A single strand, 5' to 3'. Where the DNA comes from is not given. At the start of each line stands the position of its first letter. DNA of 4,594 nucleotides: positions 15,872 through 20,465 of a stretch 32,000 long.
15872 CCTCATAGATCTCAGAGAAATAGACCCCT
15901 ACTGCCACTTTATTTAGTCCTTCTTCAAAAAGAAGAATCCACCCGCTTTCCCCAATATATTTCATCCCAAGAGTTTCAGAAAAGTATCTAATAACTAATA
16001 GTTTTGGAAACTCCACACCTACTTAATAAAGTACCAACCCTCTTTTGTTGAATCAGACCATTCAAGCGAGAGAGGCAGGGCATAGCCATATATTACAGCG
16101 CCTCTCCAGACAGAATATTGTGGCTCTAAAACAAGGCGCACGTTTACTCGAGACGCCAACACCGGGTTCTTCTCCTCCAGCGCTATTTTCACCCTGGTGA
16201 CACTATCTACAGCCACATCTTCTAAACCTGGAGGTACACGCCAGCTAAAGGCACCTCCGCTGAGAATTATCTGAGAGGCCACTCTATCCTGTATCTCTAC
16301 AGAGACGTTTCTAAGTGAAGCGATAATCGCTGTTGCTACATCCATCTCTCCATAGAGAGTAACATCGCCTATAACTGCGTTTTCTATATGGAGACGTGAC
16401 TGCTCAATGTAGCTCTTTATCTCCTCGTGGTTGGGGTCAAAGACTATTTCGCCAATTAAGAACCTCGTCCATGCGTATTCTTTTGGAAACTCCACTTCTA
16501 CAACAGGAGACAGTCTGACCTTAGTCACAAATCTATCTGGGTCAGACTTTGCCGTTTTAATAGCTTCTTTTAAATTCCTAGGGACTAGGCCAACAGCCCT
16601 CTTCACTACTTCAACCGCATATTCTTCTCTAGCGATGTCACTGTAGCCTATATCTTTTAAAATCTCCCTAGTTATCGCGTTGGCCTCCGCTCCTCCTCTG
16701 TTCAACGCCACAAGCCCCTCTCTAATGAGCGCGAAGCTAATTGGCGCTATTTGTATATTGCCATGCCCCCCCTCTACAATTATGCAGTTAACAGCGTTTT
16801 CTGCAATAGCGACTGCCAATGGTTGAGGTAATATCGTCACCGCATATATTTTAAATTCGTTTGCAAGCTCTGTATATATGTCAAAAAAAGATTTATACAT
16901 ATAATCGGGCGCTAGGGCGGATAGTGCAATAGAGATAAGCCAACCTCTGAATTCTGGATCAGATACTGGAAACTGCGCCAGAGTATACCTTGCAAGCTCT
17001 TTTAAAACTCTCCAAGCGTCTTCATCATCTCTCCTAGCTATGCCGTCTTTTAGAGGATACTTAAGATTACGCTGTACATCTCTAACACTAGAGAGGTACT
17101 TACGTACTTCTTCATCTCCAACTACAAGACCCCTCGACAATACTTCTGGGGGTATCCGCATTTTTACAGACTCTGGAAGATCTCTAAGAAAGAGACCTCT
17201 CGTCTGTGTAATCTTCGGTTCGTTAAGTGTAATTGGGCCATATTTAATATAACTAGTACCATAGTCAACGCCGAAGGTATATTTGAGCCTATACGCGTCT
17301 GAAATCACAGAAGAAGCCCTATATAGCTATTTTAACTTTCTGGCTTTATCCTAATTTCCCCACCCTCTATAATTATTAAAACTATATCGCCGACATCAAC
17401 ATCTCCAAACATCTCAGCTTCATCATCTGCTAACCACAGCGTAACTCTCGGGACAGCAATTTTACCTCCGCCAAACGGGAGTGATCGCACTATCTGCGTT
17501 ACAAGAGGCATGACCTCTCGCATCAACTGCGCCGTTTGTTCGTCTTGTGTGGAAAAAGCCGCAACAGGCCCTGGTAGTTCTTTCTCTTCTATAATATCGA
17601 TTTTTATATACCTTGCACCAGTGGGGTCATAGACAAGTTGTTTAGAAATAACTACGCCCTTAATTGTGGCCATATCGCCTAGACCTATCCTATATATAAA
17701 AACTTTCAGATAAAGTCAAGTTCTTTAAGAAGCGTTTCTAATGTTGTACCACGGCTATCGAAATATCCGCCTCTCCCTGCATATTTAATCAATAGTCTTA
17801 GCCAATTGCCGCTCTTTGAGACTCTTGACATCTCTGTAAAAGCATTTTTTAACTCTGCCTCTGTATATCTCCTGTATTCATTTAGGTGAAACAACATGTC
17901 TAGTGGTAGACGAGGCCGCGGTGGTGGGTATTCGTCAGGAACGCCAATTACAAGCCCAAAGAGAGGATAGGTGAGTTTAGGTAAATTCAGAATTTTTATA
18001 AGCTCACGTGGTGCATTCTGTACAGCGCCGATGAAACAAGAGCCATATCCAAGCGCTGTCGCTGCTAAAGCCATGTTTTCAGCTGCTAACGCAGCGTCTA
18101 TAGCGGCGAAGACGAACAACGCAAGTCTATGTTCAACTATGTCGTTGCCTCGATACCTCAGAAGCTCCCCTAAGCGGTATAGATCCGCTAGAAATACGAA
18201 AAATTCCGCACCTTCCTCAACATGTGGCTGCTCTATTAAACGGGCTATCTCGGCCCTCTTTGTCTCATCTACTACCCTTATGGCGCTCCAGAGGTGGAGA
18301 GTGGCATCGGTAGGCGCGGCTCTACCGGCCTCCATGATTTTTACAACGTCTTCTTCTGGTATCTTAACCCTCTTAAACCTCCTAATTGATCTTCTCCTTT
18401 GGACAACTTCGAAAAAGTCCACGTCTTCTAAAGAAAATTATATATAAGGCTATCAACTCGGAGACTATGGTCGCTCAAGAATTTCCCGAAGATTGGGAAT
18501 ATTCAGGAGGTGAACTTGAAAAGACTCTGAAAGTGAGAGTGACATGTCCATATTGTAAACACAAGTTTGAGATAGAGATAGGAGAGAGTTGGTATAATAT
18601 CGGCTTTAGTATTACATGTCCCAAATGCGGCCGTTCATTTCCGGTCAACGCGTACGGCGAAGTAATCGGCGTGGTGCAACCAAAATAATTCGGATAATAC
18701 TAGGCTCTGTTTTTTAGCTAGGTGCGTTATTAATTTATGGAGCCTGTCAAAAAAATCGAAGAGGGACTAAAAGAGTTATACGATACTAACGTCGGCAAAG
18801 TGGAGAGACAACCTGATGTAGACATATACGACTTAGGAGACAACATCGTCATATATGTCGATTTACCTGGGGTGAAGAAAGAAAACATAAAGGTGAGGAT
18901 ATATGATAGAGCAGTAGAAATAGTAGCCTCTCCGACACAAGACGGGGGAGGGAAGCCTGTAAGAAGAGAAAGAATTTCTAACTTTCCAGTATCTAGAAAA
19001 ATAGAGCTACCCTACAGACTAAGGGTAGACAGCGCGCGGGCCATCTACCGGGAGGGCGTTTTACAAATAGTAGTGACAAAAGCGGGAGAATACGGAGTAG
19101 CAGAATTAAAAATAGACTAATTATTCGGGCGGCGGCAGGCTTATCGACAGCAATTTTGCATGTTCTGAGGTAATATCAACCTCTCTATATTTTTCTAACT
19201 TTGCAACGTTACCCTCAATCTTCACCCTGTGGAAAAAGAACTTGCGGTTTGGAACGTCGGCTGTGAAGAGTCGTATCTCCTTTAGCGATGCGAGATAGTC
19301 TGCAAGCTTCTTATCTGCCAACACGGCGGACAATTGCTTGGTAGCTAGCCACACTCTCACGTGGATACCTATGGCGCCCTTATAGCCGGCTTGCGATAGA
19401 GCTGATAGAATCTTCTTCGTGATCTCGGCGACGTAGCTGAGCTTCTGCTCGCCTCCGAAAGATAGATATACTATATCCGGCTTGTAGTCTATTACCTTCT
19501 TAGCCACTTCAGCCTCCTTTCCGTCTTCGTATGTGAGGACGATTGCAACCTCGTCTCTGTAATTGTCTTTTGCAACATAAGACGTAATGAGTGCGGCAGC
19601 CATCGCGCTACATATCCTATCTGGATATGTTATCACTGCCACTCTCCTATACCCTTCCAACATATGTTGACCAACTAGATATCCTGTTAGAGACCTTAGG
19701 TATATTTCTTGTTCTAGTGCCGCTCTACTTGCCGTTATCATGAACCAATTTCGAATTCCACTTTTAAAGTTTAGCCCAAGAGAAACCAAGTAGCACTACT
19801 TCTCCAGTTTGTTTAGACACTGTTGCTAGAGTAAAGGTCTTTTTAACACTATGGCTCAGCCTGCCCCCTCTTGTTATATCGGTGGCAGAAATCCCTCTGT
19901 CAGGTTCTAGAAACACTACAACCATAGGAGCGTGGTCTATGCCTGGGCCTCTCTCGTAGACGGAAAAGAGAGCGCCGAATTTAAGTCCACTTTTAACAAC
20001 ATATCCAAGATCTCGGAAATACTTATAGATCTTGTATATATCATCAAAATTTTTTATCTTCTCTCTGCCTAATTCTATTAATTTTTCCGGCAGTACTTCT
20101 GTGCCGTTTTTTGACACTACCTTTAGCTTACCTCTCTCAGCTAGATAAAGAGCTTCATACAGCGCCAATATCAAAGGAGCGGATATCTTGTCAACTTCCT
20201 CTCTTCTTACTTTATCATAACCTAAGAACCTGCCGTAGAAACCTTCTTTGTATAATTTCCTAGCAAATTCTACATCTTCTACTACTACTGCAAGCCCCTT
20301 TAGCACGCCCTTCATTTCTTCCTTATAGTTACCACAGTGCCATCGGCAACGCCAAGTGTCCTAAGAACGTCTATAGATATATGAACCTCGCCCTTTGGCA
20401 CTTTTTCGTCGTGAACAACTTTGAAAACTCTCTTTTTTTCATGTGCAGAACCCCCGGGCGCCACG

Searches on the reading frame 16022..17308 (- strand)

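Call 68: search_protein_families(library=pfam, max_evalue=0.001, proteins=[window:16022-17308:-])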
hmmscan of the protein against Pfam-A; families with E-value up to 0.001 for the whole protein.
window:16022-17308:- (429 aa): 1 family
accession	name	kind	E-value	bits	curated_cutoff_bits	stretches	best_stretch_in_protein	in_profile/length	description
PF00022.25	Actin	-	3.5e-08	32.9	27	1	150-408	119-382/410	Actin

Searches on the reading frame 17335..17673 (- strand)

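Call 68: search_protein_families(library=pfam, max_evalue=0.001, proteins=[window:17335-17673:-])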
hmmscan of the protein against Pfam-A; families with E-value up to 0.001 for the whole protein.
window:17335-17673:- (113 aa): 1 family
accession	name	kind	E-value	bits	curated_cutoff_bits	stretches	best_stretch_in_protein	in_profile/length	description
PF18653.6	Arcadin_1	-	1e-42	145.1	25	1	3-112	2-111/111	Arcadin 1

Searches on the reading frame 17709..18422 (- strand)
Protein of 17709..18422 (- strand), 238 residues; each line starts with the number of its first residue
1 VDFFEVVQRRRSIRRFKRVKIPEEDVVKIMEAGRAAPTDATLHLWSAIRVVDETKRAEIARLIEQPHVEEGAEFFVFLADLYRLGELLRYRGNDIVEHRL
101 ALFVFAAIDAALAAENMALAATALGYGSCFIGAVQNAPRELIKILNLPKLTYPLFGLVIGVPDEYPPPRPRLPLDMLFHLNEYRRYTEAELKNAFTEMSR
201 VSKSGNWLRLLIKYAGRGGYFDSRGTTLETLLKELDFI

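Call 68: search_protein_families(library=pfam, max_evalue=0.001, proteins=[window:17709-18422:-])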
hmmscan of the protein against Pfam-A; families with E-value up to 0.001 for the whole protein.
window:17709-18422:- (238 aa): 2 families
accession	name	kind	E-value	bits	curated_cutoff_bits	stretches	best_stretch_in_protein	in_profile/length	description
PF00881.29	Nitroreductase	-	8.4e-22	78.6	23.5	1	8-160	2-166/167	Nitroreductase family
PF14512.11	TM1586_NiRdase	-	1.4e-06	28.5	27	0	114-182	88-153/215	Putative TM nitroreductase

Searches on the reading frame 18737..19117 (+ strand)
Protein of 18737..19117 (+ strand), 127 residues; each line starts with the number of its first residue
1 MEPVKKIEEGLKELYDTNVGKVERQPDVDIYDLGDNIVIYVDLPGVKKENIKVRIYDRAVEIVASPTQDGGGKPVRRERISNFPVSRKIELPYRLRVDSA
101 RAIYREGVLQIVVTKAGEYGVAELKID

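Call 68: search_protein_families(library=pfam, max_evalue=0.001, proteins=[window:18737-19117:+])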
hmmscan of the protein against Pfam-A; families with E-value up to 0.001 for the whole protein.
window:18737-19117:+ (127 aa): 2 families
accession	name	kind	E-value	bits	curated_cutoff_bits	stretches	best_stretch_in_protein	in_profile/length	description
PF00011.27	HSP20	-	1.1e-10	42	20.8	1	33-116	5-88/102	Hsp20/alpha crystallin family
PF17886.7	ArsA_HSP20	-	0.00028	20.8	22.5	1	35-111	2-61/63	HSP20-like domain found in ArsA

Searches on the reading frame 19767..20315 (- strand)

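Call 69: search_protein_families(library=pfam, max_evalue=0.001, proteins=[window:19767-20315:-])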
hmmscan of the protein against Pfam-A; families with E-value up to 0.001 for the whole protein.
window:19767-20315:- (183 aa): 2 families
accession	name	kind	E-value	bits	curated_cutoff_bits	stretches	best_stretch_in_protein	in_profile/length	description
PF01974.23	tRNA_int_endo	-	9.9e-28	96.5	27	1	90-173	1-83/85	tRNA intron endonuclease, catalytic C-terminal domain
PF02778.19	tRNA_int_endo_N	-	3.6e-19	68.5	21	1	1-79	1-66/67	tRNA intron endonuclease, N-terminal domain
